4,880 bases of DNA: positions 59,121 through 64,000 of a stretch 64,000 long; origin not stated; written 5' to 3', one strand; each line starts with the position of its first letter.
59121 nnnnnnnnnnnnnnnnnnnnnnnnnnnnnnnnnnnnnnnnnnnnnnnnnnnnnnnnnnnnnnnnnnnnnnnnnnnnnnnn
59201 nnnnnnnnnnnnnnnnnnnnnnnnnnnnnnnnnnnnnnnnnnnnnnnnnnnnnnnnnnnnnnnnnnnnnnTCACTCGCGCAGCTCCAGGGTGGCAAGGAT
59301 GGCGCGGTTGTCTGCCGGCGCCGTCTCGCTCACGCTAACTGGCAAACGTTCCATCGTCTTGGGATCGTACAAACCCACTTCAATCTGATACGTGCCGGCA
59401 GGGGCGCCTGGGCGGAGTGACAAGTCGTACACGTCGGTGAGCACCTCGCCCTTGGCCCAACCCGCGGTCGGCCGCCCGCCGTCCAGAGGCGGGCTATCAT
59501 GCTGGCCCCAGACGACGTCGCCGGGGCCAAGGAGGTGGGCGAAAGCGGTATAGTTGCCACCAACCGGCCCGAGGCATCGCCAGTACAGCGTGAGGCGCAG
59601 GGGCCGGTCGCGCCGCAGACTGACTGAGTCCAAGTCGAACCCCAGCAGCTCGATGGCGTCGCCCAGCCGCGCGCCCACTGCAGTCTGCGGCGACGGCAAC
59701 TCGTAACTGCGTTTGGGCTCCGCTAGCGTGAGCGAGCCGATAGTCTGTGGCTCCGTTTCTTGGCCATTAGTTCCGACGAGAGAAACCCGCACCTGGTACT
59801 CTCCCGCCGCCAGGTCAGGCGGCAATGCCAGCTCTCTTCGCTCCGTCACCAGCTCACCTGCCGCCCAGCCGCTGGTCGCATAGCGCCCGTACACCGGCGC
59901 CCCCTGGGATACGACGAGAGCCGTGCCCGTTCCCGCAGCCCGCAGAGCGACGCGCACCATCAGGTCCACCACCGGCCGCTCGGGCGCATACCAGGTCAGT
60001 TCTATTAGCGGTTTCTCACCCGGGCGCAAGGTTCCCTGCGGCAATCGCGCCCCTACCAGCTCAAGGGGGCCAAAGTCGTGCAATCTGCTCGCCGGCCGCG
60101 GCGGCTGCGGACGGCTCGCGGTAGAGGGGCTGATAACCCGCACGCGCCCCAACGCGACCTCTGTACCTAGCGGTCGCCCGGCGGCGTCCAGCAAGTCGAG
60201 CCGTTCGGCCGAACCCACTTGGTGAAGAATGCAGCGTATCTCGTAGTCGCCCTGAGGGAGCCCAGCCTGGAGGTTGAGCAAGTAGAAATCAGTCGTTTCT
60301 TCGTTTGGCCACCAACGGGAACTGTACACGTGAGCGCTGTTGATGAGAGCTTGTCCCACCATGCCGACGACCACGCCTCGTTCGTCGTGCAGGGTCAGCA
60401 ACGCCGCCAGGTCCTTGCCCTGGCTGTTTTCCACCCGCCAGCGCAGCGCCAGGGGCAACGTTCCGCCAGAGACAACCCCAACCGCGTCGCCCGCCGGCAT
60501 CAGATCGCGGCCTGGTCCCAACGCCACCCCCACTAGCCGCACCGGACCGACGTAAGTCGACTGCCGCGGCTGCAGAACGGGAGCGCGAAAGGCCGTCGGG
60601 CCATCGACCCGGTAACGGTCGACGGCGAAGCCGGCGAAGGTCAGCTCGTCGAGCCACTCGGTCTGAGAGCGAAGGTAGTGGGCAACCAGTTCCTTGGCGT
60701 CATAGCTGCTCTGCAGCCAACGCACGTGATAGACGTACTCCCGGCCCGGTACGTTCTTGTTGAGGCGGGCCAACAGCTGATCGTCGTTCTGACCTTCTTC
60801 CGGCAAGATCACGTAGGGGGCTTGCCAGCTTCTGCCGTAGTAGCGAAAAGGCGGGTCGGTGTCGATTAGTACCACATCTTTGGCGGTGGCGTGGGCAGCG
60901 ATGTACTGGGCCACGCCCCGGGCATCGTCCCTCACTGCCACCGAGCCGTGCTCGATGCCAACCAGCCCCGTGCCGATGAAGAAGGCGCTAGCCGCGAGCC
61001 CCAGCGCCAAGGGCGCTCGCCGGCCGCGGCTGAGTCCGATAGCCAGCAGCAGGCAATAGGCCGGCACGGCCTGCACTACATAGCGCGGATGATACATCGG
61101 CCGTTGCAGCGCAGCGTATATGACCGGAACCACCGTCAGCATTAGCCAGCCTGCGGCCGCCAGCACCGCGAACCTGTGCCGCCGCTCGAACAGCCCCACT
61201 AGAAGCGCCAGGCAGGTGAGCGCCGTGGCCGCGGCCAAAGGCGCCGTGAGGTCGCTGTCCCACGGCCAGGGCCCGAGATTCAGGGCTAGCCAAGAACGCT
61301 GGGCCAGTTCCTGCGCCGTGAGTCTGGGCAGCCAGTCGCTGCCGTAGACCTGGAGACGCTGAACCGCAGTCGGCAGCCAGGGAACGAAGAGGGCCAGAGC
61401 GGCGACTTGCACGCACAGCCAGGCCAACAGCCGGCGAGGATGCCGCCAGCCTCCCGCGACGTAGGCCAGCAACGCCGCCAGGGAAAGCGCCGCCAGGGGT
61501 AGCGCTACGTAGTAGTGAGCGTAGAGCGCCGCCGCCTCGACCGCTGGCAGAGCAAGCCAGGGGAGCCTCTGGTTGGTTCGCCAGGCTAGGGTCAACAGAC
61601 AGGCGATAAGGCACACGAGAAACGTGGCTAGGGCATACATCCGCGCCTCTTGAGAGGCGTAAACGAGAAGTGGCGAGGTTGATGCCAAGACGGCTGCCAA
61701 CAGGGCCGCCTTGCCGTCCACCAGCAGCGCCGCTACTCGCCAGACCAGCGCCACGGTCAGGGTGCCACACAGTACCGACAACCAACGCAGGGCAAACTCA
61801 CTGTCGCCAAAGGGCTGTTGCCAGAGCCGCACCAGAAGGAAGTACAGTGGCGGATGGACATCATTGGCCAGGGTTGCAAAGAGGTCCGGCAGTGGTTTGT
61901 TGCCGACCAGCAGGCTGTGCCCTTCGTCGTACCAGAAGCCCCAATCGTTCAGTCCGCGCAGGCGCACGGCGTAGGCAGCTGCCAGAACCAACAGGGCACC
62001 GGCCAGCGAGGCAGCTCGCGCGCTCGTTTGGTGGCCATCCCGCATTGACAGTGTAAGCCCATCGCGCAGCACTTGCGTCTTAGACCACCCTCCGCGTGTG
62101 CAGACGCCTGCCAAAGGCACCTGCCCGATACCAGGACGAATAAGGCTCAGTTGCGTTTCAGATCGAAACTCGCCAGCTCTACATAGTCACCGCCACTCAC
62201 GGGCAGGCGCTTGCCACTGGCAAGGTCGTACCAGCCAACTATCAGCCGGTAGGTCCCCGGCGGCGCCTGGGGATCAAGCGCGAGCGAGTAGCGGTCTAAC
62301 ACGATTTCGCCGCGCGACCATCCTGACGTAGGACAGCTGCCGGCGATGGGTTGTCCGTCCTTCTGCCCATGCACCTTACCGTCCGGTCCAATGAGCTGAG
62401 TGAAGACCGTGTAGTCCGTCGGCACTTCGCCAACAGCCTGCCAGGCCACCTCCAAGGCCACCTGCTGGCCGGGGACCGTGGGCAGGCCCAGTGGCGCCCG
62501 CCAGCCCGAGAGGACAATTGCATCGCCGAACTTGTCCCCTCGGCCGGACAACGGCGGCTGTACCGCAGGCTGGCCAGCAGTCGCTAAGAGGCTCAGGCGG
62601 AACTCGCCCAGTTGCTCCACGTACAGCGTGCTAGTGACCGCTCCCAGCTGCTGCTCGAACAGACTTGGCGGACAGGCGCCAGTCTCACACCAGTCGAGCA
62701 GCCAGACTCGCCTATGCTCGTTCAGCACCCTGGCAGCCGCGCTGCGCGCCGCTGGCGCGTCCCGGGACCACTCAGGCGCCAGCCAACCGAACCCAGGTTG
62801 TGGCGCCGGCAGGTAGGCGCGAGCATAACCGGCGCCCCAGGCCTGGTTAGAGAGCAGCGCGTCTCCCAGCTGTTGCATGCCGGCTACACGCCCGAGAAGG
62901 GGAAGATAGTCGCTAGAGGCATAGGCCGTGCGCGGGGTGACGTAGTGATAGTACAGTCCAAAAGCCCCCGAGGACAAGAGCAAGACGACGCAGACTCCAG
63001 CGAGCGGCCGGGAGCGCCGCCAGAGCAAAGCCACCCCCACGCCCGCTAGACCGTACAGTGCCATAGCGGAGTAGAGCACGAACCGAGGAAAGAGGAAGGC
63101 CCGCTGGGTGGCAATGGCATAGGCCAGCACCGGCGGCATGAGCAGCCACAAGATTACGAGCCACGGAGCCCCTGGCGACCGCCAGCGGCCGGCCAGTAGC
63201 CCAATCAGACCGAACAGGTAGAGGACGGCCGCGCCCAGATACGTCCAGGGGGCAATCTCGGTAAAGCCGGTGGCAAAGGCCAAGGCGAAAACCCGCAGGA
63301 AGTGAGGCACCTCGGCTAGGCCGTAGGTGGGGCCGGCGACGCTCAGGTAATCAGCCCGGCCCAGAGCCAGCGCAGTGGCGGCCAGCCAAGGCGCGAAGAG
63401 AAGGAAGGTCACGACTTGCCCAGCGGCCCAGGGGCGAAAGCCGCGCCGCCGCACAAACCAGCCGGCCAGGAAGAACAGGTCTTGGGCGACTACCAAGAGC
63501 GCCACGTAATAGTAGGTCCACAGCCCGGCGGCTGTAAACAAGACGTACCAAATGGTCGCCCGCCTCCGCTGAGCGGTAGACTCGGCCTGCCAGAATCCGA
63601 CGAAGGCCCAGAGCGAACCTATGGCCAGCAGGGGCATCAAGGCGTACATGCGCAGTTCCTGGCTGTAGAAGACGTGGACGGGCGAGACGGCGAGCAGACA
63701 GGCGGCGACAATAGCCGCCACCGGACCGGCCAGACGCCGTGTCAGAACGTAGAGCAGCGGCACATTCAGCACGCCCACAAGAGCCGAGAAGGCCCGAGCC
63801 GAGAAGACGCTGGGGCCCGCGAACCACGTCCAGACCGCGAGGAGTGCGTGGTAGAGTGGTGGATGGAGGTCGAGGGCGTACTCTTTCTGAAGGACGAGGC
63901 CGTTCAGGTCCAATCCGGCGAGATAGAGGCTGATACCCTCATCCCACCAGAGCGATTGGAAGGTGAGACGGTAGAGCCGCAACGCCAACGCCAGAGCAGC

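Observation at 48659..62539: Eight copies (1+3+3+1) of an unassigned ~130-145-aa module fused to the C termini of the GT-C paralogues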

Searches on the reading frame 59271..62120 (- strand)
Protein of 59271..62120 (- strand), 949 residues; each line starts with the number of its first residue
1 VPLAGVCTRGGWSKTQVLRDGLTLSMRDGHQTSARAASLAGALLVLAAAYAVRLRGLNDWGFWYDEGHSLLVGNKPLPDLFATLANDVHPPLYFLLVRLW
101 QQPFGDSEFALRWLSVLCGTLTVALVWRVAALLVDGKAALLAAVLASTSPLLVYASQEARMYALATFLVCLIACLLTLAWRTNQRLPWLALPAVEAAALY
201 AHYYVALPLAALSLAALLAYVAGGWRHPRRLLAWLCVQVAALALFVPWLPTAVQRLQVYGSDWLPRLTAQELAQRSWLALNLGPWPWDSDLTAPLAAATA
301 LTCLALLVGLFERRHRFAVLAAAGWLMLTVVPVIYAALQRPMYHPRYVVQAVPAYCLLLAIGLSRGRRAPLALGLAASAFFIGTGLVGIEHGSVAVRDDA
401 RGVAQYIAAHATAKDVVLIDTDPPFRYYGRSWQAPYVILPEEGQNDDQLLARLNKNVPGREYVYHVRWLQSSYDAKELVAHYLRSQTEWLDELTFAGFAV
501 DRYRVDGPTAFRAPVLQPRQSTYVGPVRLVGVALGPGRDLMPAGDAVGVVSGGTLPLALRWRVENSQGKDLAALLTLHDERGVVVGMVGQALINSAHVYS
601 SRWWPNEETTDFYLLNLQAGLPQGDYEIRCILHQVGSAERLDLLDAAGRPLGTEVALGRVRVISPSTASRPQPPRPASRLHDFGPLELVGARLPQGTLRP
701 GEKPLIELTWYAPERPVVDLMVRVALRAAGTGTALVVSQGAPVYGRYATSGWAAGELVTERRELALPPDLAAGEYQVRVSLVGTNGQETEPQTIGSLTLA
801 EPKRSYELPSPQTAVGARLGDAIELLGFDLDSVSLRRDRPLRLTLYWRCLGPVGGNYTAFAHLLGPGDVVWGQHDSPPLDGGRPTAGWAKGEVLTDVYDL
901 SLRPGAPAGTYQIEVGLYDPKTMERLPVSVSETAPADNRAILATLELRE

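Call 7: search_protein_families(library=pfam, proteins=[window:59271-62120:-], max_evalue=1)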
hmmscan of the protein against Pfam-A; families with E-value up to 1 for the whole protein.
window:59271-62120:- (949 aa): 1 family
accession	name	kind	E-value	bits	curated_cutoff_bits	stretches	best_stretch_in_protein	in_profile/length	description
PF13231.12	PMT_2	-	3.6e-16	60.2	26.1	1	89-249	2-158/160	Dolichyl-phosphate-mannose-protein mannosyltransferase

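Call 8: search_protein_families(library=ncbifam, proteins=[window:59271-62120:-], max_evalue=1)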
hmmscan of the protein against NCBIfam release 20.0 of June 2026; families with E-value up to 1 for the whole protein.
window:59271-62120:- (949 aa): 3 families
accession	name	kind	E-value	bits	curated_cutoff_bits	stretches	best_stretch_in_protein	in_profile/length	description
NF052499.1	MnslTaseMT1671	equivalog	5.6e-20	71.3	900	1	42-422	29-409/523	mannosyltransferase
TIGR03663.1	TIGR03663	subfamily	1.5e-06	27.6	126.25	1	43-201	5-161/435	flippase activity-associated protein Agl23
NF009784.2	PRK13279.1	equivalog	0.018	13.6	567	1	94-250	66-224/539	lipid IV(A) 4-amino-4-deoxy-L-arabinosyltransferase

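Call 35: find_related_loci(query=window:59271-62120:-, collection=genome_contigs, flank=8000)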
Query window:59271-62120:- (949 aa) in genome_contigs; peptide patterns used: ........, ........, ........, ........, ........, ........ (x = any residue, [..] = any of these).
52 stretches matched a pattern, but none encodes a relative of the query by tblastn (E <= 1e-3).

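Call 37: find_encoding_contigs(protein=window:59271-62120:-, flank=3000, max_places=3)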
Protein window:59271-62120:- (949 aa): no gene with exactly this product is on record in the collection.

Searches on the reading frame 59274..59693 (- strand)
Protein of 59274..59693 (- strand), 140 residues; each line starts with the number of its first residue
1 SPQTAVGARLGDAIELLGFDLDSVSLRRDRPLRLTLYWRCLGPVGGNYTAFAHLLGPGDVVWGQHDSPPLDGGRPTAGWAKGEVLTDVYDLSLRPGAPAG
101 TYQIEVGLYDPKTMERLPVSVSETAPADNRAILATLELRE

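Call 48: find_related_loci(query=A2, collection=genome_contigs, flank=5000)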
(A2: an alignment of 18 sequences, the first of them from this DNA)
Query A2 (140 aa) in genome_contigs; peptide patterns used: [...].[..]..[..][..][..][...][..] (x = any residue, [..] = any of these).
599 stretches matched a pattern (row limit reached: there are more); 590 encode a relative of the query (tblastn E <= 1e-3); the best 80 are kept; 79 distinct loci.
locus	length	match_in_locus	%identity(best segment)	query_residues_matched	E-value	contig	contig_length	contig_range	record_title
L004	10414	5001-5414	46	1-138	3e-37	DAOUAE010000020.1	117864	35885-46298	MAG TPA_asm: Chloroflexota bacterium isolate H61_622 k121_907792, whole genome shotgun sequence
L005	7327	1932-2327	52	3-133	7e-37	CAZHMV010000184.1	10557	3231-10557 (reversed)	MAG TPA_asm: uncultured Anaerolineales bacterium isolate binchicken_co172_219 genome assembly, contig: NODE_5656_length_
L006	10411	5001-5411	47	3-139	7e-36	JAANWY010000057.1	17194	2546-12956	MAG: Anaerolineales bacterium isolate SuakinDeep_MAG45_1 MAG451_57, whole genome shotgun sequence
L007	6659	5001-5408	47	3-138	6e-36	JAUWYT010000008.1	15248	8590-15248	MAG: Chloroflexota bacterium isolate CSMAG_2717 CSMAG_2717_k141_785225_length_15248_cov_8.7460, whole genome shotgun seq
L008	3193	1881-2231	49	3-119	3e-35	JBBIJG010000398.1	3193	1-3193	MAG: Caldilineae bacterium isolate BR1F70218_bin_157 NODE_8867_length_3193_cov_3.569152, whole genome shotgun sequence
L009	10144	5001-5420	46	1-139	5e-35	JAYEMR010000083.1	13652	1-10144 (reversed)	MAG: Chloroflexota bacterium isolate MAG076 MAG076_83, whole genome shotgun sequence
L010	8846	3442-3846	49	3-138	6e-35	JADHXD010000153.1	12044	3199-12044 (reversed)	MAG: Anaerolineae bacterium isolate BS750m-G44 BS-750m-C9518, whole genome shotgun sequence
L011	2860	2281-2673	46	8-138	2e-34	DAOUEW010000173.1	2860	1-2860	MAG TPA_asm: Anaerolineae bacterium isolate N9_380 k139_877829, whole genome shotgun sequence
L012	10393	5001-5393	45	3-133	4e-34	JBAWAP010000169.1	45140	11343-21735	MAG: Anaerolineae bacterium isolate MFD04381_ilm_asm_bin11 k127_58745, whole genome shotgun sequence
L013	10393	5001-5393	44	8-138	5e-34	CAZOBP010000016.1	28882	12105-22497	MAG TPA_asm: uncultured Anaerolineales bacterium isolate binchicken_co228_446 genome assembly, contig: NODE_2039_length_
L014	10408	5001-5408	44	3-138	1e-33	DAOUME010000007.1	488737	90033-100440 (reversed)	MAG TPA_asm: Anaerolineae bacterium isolate W31_79 k127_419255, whole genome shotgun sequence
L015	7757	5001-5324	51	10-117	2e-33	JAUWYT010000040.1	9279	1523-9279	MAG: Chloroflexota bacterium isolate CSMAG_2717 CSMAG_2717_k141_1039387_length_9279_cov_6.9602, whole genome shotgun seq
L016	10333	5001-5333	51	8-118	2e-33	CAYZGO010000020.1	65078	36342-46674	MAG TPA_asm: uncultured Anaerolineales bacterium isolate binchicken_co100_350 genome assembly, contig: NODE_588_length_6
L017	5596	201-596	45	6-138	6e-33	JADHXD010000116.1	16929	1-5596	MAG: Anaerolineae bacterium isolate BS750m-G44 BS-750m-C5447, whole genome shotgun sequence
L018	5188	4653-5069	45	1-139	4e-33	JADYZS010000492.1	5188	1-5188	MAG: Anaerolineae bacterium isolate SJ583 c_000001813223, whole genome shotgun sequence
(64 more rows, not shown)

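Call 51: search_dna_similar(query=window:59274-59693:-, collection=plasmids, mode=protein, max_evalue=0.001, max_rows=25)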
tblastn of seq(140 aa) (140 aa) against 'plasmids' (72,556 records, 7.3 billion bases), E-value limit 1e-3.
No match.

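Call 52: search_solved_structures(query=A2, max_evalue=10, show_alignments=0)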
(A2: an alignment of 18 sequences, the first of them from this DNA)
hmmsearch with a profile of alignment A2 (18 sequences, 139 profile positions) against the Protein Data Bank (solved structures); distinct sequences matched with E-value up to 10: 1.
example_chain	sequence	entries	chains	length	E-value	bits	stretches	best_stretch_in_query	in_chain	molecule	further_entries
7zcb_B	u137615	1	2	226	0.17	14.6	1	46-103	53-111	Pikachurin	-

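Call 53: search_protein_families(library=pfam, alignment_id=A2, max_evalue=1)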
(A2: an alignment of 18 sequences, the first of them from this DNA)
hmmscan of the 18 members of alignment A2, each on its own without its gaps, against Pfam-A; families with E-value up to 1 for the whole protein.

A. member 1, seq(140 aa): 1 family
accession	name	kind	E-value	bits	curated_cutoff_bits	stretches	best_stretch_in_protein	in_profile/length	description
PF18676.6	MBG_2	-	0.23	12.5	25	1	68-107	17-55/72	MBG domain (YGX type)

B. families by the number of members that match (of 18 scanned): 7 families
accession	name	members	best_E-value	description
PF01835.25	MG2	3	0.011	MG2 domain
PF02221.20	E1_DerP2_DerF2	2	0.0044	ML domain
PF14524.12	Wzt_C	1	0.021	Wzt C-terminal domain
PF10765.14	Phage_P22_NinX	1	0.037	Bacteriophage P22, NinX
PF22021.2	RbmA-like_FnIII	1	0.084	RbmA-like, FnIII domain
PF16116.10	DUF4832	1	0.1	Domain of unknown function (DUF4832)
PF18676.6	MBG_2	1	0.23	MBG domain (YGX type)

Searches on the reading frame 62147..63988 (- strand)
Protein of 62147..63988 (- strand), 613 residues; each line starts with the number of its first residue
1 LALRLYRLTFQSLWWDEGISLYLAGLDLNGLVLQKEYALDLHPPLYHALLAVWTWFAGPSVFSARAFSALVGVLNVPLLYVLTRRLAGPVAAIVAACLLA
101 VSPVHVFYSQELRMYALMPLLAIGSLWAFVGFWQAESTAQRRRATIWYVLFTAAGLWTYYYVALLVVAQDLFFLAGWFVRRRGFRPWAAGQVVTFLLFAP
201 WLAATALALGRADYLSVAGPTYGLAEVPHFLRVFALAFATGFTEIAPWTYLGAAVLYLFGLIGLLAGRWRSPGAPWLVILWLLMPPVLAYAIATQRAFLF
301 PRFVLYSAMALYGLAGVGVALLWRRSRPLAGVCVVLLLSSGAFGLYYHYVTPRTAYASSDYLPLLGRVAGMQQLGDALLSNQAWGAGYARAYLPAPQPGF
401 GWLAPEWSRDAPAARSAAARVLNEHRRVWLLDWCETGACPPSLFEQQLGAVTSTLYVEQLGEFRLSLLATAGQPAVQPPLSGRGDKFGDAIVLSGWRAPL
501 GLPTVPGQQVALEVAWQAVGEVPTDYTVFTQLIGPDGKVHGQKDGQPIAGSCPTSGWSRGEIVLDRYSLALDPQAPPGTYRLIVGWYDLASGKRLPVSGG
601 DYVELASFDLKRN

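Call 7: search_protein_families(library=pfam, proteins=[window:62147-63988:-], max_evalue=1)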
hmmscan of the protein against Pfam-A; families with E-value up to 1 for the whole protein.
window:62147-63988:- (613 aa): 1 family
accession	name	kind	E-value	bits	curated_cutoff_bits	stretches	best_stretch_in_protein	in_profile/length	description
PF13231.12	PMT_2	-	1.8e-13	51.4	26.1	1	42-202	2-158/160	Dolichyl-phosphate-mannose-protein mannosyltransferase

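Call 8: search_protein_families(library=ncbifam, proteins=[window:62147-63988:-], max_evalue=1)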
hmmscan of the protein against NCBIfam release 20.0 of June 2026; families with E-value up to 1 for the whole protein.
window:62147-63988:- (613 aa): 2 families
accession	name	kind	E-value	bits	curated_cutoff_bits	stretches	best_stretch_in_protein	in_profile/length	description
TIGR03663.1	TIGR03663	subfamily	1.4e-08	34.2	126.25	1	2-139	13-147/435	flippase activity-associated protein Agl23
TIGR04154.1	archaeo_STT3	subfamily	0.0002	19.9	450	1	42-108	69-142/831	oligosaccharyl transferase, archaeosortase A system-associated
